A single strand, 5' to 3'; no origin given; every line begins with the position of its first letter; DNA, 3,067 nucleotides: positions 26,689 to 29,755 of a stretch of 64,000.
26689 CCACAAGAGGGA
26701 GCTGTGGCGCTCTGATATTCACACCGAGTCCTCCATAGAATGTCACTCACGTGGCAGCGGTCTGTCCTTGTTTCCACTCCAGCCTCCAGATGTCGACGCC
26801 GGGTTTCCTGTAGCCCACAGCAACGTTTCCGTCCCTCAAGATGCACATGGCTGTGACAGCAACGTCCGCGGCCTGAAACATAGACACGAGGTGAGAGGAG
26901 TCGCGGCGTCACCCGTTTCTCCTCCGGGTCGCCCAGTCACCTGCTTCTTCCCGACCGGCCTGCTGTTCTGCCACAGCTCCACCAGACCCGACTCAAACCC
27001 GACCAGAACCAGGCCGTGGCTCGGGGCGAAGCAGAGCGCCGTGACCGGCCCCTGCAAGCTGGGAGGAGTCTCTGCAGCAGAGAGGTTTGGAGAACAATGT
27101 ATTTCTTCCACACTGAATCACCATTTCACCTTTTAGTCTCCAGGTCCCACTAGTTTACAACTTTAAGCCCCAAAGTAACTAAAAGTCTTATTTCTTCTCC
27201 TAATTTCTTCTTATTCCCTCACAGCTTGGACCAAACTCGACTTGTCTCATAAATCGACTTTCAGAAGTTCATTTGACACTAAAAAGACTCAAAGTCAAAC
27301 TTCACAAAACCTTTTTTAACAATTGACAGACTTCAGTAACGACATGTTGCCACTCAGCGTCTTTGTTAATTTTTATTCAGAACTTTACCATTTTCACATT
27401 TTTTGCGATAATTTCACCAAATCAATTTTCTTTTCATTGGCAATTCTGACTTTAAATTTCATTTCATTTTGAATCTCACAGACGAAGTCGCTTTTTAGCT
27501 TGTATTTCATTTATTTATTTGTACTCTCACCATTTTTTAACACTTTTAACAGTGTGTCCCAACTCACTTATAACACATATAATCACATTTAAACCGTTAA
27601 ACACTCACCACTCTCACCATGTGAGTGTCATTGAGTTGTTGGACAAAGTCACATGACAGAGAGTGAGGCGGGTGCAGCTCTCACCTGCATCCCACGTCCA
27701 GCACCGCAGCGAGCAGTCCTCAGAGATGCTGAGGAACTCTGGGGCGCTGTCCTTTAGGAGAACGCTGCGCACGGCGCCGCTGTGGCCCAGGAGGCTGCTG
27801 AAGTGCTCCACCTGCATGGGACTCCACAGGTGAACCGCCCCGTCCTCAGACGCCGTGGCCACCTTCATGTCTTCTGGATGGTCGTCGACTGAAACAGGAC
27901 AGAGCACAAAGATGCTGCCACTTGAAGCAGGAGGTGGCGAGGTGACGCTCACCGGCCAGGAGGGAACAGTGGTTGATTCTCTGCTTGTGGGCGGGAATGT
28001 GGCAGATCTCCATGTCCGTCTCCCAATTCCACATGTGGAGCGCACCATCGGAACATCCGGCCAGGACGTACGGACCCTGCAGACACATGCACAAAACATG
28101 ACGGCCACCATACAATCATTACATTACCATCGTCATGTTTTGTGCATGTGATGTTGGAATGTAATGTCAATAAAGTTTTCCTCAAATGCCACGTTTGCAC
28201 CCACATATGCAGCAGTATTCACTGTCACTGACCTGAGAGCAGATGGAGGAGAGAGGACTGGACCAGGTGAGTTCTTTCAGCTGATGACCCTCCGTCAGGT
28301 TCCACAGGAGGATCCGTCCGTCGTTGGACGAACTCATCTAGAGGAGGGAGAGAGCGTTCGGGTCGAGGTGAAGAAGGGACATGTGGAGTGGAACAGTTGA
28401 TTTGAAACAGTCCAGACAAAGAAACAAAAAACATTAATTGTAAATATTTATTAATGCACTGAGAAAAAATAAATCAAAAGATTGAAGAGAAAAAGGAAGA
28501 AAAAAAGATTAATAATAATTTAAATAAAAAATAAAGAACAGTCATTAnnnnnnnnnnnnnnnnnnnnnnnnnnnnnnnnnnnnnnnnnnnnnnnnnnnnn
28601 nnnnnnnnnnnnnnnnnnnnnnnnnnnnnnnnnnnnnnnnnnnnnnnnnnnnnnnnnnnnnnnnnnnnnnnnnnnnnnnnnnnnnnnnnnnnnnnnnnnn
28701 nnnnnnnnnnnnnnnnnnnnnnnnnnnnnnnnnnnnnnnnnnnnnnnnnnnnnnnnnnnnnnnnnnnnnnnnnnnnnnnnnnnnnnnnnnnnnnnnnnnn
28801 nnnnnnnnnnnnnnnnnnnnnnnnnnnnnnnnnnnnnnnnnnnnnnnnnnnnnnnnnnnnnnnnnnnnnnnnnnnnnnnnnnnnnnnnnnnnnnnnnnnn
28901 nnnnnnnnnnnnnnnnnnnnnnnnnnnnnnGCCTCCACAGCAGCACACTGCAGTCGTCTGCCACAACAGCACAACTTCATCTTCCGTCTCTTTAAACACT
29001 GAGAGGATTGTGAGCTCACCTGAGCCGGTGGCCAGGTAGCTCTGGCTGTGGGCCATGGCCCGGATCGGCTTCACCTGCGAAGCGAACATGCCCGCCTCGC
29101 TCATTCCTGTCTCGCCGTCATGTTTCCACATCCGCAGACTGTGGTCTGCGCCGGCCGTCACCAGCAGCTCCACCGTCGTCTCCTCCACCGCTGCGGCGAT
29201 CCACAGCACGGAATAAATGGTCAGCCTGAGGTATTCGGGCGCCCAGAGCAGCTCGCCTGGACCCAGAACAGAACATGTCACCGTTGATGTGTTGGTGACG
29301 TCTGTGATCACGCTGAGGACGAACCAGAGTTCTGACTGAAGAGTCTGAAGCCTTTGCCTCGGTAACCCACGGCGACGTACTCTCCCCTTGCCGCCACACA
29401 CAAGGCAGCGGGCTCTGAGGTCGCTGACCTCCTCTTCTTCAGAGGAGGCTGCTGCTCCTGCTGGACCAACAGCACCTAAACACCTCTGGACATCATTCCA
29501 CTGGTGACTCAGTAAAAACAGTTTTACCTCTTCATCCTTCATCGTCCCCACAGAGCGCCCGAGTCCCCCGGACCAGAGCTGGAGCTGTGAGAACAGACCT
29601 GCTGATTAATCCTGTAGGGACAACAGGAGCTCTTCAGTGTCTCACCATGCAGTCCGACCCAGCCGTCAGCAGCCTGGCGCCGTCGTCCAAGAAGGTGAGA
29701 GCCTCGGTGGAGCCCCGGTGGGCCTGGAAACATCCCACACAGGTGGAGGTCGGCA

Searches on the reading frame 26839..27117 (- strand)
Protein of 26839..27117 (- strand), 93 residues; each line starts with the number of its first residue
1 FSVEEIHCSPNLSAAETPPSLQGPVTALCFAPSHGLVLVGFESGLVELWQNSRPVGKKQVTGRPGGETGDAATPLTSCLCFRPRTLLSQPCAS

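Call 21: search_protein_families(library=pfam, proteins=[window:26839-27117:-], max_evalue=0.01)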
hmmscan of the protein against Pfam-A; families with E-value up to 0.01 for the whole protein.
window:26839-27117:- (93 aa): 1 family
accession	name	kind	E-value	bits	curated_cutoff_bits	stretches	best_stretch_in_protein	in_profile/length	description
PF23410.3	Beta-prop_VPS8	-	0.00046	19.7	28.9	1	20-53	64-97/358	Vps8 beta-propeller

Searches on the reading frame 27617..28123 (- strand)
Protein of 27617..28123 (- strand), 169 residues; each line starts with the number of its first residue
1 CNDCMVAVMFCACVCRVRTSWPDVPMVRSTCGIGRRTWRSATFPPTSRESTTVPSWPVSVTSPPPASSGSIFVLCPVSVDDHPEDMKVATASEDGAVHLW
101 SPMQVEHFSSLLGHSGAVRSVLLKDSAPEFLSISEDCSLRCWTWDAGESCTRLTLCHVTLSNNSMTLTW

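Call 6: search_protein_families(library=pfam, proteins=[window:27617-28123:-], max_evalue=0.01)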
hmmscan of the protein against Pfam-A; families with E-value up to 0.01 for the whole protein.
window:27617-28123:- (169 aa): 12 families
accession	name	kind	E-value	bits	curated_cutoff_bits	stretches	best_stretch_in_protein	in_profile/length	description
PF25174.1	Beta-prop_THOC3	-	8.7e-08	31.9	305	1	85-155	14-87/272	THOC3 beta-propeller domain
PF25173.1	Beta-prop_WDR3_1st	-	1.2e-07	32.1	154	1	83-152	81-150/184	WDR3 first beta-propeller domain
PF24814.1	WD40_Prp19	-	6.5e-07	29.1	320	1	81-151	14-84/281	Prp19 WD40 domain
PF00400.38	WD40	-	1.3e-06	29.2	27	0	78-101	16-39/39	WD domain, G-beta repeat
PF25047.1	Beta-prop_TEP1_2nd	-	1.5e-06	28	89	1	88-148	150-208/255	TEP-1 second beta-propeller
PF24817.1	WD40_WDHD1_1st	-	4.5e-06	26.5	109.9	1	82-157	95-170/291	WDHD1 first WD40 domain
PF25172.1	Beta-prop_WDR3_2nd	-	0.00049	19.9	140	1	83-143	227-287/293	WDR3 second beta-propeller domain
PF24805.1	EIF3I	-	0.00067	19.3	200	1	89-153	26-90/324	EIF3I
PF23414.1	Beta-prop_EML_2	-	0.00089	19.1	90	0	80-105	5-30/266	Echinoderm microtubule-associated protein second beta-propeller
PF25391.1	WD40_Gbeta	-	0.0011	18.5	150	1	84-156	153-223/340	G protein beta WD-40 repeat protein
PF23869.1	Beta-prop_WDR75_1st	-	0.0022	17.8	45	1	79-146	189-259/292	WD repeat-containing protein 75 first beta-propeller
PF24796.1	WDR55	-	0.0048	16.4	200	1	77-157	11-95/296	WDR55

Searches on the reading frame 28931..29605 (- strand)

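Call 6: search_protein_families(library=pfam, proteins=[window:28931-29605:-], max_evalue=0.01)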
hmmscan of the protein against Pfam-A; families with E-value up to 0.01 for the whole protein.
window:28931-29605:- (225 aa): 2 families
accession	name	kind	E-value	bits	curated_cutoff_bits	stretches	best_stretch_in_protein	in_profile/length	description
PF25047.1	Beta-prop_TEP1_2nd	-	0.0017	18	89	1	146-202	10-65/255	TEP-1 second beta-propeller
PF24814.1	WD40_Prp19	-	0.0052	16.3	320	1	142-199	58-114/281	Prp19 WD40 domain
